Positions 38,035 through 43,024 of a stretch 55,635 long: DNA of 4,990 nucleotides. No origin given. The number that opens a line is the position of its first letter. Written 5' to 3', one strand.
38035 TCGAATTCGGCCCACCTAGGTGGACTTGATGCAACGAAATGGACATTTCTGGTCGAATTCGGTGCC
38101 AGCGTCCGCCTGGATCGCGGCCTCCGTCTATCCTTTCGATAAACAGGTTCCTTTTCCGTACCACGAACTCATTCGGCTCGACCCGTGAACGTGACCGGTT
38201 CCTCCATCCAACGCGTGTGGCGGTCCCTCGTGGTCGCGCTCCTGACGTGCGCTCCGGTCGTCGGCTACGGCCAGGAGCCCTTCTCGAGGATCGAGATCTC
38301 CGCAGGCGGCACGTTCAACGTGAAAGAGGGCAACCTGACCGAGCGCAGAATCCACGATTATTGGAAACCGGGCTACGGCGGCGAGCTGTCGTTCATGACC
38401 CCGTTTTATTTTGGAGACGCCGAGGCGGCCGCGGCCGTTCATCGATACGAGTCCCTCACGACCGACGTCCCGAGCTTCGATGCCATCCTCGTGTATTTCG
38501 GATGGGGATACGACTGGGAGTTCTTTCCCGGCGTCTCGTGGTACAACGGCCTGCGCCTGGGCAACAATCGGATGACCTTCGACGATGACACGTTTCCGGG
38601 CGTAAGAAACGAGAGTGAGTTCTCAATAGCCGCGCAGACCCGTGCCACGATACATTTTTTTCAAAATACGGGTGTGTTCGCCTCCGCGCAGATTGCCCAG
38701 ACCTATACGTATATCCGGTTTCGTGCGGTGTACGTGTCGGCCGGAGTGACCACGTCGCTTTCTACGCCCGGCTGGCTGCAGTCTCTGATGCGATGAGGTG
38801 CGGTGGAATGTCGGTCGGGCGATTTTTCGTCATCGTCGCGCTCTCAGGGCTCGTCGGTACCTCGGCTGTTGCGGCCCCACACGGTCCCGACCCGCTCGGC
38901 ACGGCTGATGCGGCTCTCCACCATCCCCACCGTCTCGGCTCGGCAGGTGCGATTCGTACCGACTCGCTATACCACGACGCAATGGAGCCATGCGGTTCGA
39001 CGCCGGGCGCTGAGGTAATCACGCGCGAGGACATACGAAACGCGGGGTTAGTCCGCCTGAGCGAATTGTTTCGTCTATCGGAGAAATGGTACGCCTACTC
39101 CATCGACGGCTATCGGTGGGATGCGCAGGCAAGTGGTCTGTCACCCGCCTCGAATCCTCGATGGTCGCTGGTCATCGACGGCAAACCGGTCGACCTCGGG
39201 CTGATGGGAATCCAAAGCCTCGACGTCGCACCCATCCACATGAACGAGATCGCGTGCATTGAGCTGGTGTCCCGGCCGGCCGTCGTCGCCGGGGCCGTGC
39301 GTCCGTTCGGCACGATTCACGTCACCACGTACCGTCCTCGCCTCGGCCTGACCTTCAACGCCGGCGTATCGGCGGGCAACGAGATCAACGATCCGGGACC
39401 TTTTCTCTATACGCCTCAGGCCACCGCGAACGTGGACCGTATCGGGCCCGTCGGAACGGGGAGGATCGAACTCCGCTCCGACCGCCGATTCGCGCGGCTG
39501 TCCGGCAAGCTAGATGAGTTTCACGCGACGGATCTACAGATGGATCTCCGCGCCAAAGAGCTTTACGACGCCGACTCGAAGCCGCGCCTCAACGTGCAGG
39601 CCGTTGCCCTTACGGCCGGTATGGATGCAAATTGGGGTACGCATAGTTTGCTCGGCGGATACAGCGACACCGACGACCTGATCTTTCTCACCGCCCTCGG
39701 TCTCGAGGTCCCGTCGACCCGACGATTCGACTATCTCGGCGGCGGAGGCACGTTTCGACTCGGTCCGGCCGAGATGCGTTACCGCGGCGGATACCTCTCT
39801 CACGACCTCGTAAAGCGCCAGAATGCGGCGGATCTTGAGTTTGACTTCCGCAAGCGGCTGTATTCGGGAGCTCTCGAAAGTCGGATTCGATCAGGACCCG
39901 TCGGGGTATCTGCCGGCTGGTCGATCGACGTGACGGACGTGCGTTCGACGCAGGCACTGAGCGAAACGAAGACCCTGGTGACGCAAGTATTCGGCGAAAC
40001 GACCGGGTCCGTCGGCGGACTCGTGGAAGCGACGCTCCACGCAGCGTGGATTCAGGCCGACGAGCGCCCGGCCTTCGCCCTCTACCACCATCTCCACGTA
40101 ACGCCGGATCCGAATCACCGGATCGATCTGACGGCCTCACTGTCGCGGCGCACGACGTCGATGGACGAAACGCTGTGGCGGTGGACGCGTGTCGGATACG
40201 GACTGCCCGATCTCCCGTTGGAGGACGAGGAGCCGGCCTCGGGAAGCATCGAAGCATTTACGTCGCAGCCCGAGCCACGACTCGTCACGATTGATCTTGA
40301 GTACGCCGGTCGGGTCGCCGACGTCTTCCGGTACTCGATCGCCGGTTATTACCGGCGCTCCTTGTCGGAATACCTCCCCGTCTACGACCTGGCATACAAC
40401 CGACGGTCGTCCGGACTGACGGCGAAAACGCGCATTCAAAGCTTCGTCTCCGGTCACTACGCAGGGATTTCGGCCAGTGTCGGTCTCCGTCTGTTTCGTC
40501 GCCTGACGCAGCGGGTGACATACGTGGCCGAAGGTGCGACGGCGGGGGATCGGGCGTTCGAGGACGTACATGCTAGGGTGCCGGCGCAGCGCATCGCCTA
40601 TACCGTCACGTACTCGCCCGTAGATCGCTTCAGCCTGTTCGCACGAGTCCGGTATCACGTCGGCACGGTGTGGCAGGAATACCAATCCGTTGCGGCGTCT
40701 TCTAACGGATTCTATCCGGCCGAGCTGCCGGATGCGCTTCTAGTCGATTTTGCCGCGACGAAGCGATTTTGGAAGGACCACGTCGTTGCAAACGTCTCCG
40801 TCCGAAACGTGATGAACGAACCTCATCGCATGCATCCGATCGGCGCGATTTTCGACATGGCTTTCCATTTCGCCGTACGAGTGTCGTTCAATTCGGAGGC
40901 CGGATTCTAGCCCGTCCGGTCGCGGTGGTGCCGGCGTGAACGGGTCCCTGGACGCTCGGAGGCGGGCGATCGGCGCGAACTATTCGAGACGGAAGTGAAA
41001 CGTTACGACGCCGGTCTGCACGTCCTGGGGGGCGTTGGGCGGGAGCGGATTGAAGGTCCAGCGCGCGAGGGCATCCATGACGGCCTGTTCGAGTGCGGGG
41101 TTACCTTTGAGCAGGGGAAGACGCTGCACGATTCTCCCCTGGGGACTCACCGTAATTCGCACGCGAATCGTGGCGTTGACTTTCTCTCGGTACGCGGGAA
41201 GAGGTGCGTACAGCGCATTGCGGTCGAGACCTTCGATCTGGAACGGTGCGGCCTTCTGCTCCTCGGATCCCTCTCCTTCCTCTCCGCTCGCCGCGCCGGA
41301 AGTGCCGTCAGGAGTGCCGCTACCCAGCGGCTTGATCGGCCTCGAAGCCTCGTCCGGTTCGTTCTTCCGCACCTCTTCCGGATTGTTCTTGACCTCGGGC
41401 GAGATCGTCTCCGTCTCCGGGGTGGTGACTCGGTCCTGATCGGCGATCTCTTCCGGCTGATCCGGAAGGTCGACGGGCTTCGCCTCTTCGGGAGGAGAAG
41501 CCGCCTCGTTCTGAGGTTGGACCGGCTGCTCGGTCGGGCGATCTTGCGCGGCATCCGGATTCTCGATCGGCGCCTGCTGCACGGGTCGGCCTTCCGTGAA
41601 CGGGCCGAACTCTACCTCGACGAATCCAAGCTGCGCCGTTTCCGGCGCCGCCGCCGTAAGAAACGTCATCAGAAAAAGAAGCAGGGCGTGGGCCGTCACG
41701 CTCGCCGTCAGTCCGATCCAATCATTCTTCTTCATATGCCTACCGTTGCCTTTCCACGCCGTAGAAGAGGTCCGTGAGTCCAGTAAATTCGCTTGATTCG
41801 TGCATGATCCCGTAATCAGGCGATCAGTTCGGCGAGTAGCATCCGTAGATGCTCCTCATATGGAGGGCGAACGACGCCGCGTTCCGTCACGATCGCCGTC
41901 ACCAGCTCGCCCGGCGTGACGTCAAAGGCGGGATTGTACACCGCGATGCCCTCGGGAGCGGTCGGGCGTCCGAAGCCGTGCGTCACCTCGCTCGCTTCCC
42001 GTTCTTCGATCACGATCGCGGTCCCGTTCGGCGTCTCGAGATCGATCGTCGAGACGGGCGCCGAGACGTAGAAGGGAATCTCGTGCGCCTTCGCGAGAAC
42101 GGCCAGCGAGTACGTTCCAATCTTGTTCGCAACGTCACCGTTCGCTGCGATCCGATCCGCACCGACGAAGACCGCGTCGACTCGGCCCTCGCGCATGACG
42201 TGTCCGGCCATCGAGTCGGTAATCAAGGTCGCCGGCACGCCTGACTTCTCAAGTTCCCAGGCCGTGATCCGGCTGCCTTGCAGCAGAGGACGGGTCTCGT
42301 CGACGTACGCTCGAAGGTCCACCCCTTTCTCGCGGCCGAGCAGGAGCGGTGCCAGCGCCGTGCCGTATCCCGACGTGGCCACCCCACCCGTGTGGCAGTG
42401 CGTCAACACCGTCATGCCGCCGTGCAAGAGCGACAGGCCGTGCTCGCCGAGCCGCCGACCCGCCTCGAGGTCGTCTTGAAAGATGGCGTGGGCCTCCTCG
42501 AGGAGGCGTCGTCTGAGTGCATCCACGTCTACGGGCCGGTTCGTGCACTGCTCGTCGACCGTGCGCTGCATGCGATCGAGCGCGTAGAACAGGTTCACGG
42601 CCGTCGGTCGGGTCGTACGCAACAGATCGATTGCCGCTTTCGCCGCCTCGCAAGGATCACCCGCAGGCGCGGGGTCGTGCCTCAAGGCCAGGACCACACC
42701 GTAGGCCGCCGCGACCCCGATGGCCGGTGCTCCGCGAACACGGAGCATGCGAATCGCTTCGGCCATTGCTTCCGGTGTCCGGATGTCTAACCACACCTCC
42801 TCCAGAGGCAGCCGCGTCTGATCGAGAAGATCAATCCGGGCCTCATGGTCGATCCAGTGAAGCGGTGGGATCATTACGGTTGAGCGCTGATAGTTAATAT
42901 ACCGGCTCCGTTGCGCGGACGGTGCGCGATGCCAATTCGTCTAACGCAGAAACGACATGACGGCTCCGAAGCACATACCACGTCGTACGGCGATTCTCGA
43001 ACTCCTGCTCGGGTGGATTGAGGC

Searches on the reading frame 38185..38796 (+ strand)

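Call 17: search_protein_families(library=pfam, proteins=[window:38185-38796:+], max_evalue=0.001)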
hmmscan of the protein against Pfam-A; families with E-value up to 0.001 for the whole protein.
window:38185-38796:+ (203 aa): 0 families

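Call 58: search_protein_families(library=ncbifam, proteins=[window:38185-38796:+], max_evalue=0.1)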
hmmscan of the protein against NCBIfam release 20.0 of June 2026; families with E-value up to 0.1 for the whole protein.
window:38185-38796:+ (203 aa): 0 families

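Call 59: search_protein_families(library=pfam, proteins=[window:38185-38796:+], max_evalue=5)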
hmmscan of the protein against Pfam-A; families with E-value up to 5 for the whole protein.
window:38185-38796:+ (203 aa): 2 families
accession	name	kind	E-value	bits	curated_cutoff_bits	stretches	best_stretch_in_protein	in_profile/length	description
PF16961.11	OmpA_like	-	0.032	14.5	26.6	1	58-176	27-160/195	Putative OmpA-OmpF-like porin family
PF23642.1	YnhH-like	-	0.18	12.4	27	1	146-174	27-54/64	YnhH-like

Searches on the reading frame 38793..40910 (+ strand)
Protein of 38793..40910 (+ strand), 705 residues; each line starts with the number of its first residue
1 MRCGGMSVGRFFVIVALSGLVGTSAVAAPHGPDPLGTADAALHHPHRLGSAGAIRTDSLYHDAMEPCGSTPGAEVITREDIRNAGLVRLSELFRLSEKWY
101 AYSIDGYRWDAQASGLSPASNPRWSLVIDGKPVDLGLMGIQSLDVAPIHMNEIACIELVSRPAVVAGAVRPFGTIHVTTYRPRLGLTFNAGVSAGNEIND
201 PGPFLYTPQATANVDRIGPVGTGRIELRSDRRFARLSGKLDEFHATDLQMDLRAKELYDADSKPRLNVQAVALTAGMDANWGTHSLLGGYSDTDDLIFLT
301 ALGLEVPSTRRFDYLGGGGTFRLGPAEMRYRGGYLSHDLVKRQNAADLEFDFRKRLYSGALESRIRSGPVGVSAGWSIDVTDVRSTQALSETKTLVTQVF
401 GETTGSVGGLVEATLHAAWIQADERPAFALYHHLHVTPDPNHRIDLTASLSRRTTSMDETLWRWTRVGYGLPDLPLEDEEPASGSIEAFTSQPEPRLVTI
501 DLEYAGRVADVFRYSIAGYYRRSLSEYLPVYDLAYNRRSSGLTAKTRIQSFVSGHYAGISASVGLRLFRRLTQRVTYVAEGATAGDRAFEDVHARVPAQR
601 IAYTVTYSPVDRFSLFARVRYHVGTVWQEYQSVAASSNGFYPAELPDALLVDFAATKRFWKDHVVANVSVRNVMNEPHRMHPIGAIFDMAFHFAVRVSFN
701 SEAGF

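Call 17: search_protein_families(library=pfam, proteins=[window:38793-40910:+], max_evalue=0.001)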
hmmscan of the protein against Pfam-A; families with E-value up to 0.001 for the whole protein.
window:38793-40910:+ (705 aa): 0 families

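Call 58: search_protein_families(library=ncbifam, proteins=[window:38793-40910:+], max_evalue=0.1)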
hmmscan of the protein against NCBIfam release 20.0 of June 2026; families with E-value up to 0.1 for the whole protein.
window:38793-40910:+ (705 aa): 1 family
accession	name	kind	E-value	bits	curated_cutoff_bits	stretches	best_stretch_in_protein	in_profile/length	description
NF053590.1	TonB_dep_TOL0244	equivalog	3e-05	22.8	645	1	75-180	34-140/604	TOL_0244 family TonB-dependent receptor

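Call 59: search_protein_families(library=pfam, proteins=[window:38793-40910:+], max_evalue=5)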
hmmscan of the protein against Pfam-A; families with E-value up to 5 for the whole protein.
window:38793-40910:+ (705 aa): 1 family
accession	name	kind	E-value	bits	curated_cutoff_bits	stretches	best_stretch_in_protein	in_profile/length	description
PF07715.20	Plug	-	0.11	13.5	23.9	1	73-162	9-95/107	TonB-dependent Receptor Plug Domain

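Call 79: search_solved_structures(query=window:38793-40910:+, max_evalue=1)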
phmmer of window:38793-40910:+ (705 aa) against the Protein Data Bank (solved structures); distinct sequences matched with E-value up to 1: 0.

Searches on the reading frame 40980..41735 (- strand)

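Call 17: search_protein_families(library=pfam, proteins=[window:40980-41735:-], max_evalue=0.001)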
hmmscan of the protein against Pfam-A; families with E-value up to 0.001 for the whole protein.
window:40980-41735:- (251 aa): 2 families
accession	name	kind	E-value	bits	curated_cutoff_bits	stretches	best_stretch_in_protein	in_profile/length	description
PF03544.19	TonB_C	-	4.7e-08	33.8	24.6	1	181-250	9-79/79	Gram-negative bacterial TonB protein C-terminal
PF13103.11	TonB_2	-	1.6e-05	25.4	22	1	184-246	22-83/85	TonB C terminal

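Call 58: search_protein_families(library=ncbifam, proteins=[window:40980-41735:-], max_evalue=0.1)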
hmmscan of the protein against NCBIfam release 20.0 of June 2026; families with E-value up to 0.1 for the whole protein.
window:40980-41735:- (251 aa): 4 families
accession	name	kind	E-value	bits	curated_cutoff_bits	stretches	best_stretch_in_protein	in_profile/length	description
TIGR01352.1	tonB_Cterm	subfamily_domain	2.3e-10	40.7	27.1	1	178-250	4-75/76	TonB family protein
TIGR02794.1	tolA_full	equivalog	3.3e-08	33.2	59.45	1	153-247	264-361/362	cell envelope integrity protein TolA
NF038014.1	Chlamy_inclu_1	subfamily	0.011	16.1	200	0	11-117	5-106/238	inclusion-associated protein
NF033768.1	myxo_SS_tail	domain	0.026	14.6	40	1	185-235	30-81/92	AgmX/PglI C-terminal domain-containing protein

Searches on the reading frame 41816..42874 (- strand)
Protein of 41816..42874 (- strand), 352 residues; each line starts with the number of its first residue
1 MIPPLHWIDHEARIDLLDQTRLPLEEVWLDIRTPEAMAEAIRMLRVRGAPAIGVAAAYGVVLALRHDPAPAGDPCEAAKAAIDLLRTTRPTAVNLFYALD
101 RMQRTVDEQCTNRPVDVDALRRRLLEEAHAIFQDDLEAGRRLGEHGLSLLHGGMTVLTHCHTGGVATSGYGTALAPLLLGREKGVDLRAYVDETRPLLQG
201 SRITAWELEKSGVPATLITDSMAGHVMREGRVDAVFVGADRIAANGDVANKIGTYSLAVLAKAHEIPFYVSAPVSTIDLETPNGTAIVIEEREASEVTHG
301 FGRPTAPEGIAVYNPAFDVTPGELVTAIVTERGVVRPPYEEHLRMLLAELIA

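Call 17: search_protein_families(library=pfam, proteins=[window:41816-42874:-], max_evalue=0.001)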
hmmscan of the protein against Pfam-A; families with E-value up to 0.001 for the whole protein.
window:41816-42874:- (352 aa): 1 family
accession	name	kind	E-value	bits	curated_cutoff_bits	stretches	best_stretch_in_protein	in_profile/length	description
PF01008.23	IF-2B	-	1.2e-81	274.5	22.4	1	46-337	2-280/280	Initiation factor 2 subunit family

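Call 58: search_protein_families(library=ncbifam, proteins=[window:41816-42874:-], max_evalue=0.1)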
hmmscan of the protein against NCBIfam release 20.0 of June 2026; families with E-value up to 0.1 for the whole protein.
window:41816-42874:- (352 aa): 8 families
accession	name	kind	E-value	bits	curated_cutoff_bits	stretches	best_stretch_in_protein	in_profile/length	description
NF004326.0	PRK05720.1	subfamily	4.1e-134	446.9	271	1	6-347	14-352/358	s-methyl-5-thioribose-1-phosphate isomerase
TIGR00512.1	salvage_mtnA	equivalog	1.8e-126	421.6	279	1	11-336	7-334/335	S-methyl-5-thioribose-1-phosphate isomerase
TIGR00524.1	eIF-2B_rel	subfamily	4.1e-107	357.8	185.85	1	32-337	2-303/303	S-methyl-5-thioribose-1-phosphate isomerase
NF004700.0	PRK06036.1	equivalog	5.7e-104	347.8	528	1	5-341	4-334/339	S-methyl-5-thioribose-1-phosphate isomerase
NF004436.0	PRK05772.1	equivalog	1.8e-97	326.8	521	1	3-347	17-361/363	S-methyl-5-thioribose-1-phosphate isomerase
TIGR00511.1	ribulose_e2b2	equivalog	4.3e-58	196.9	314.1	1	36-337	4-288/301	ribose 1,5-bisphosphate isomerase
NF006210.0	PRK08335.1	equivalog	1.6e-21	76.8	339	1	129-340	86-274/275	translation initiation factor IF-2B subunit alpha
NF004994.0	PRK06372.1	equivalog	3.6e-16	59.3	249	1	188-337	111-248/253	translation initiation factor IF-2B subunit delta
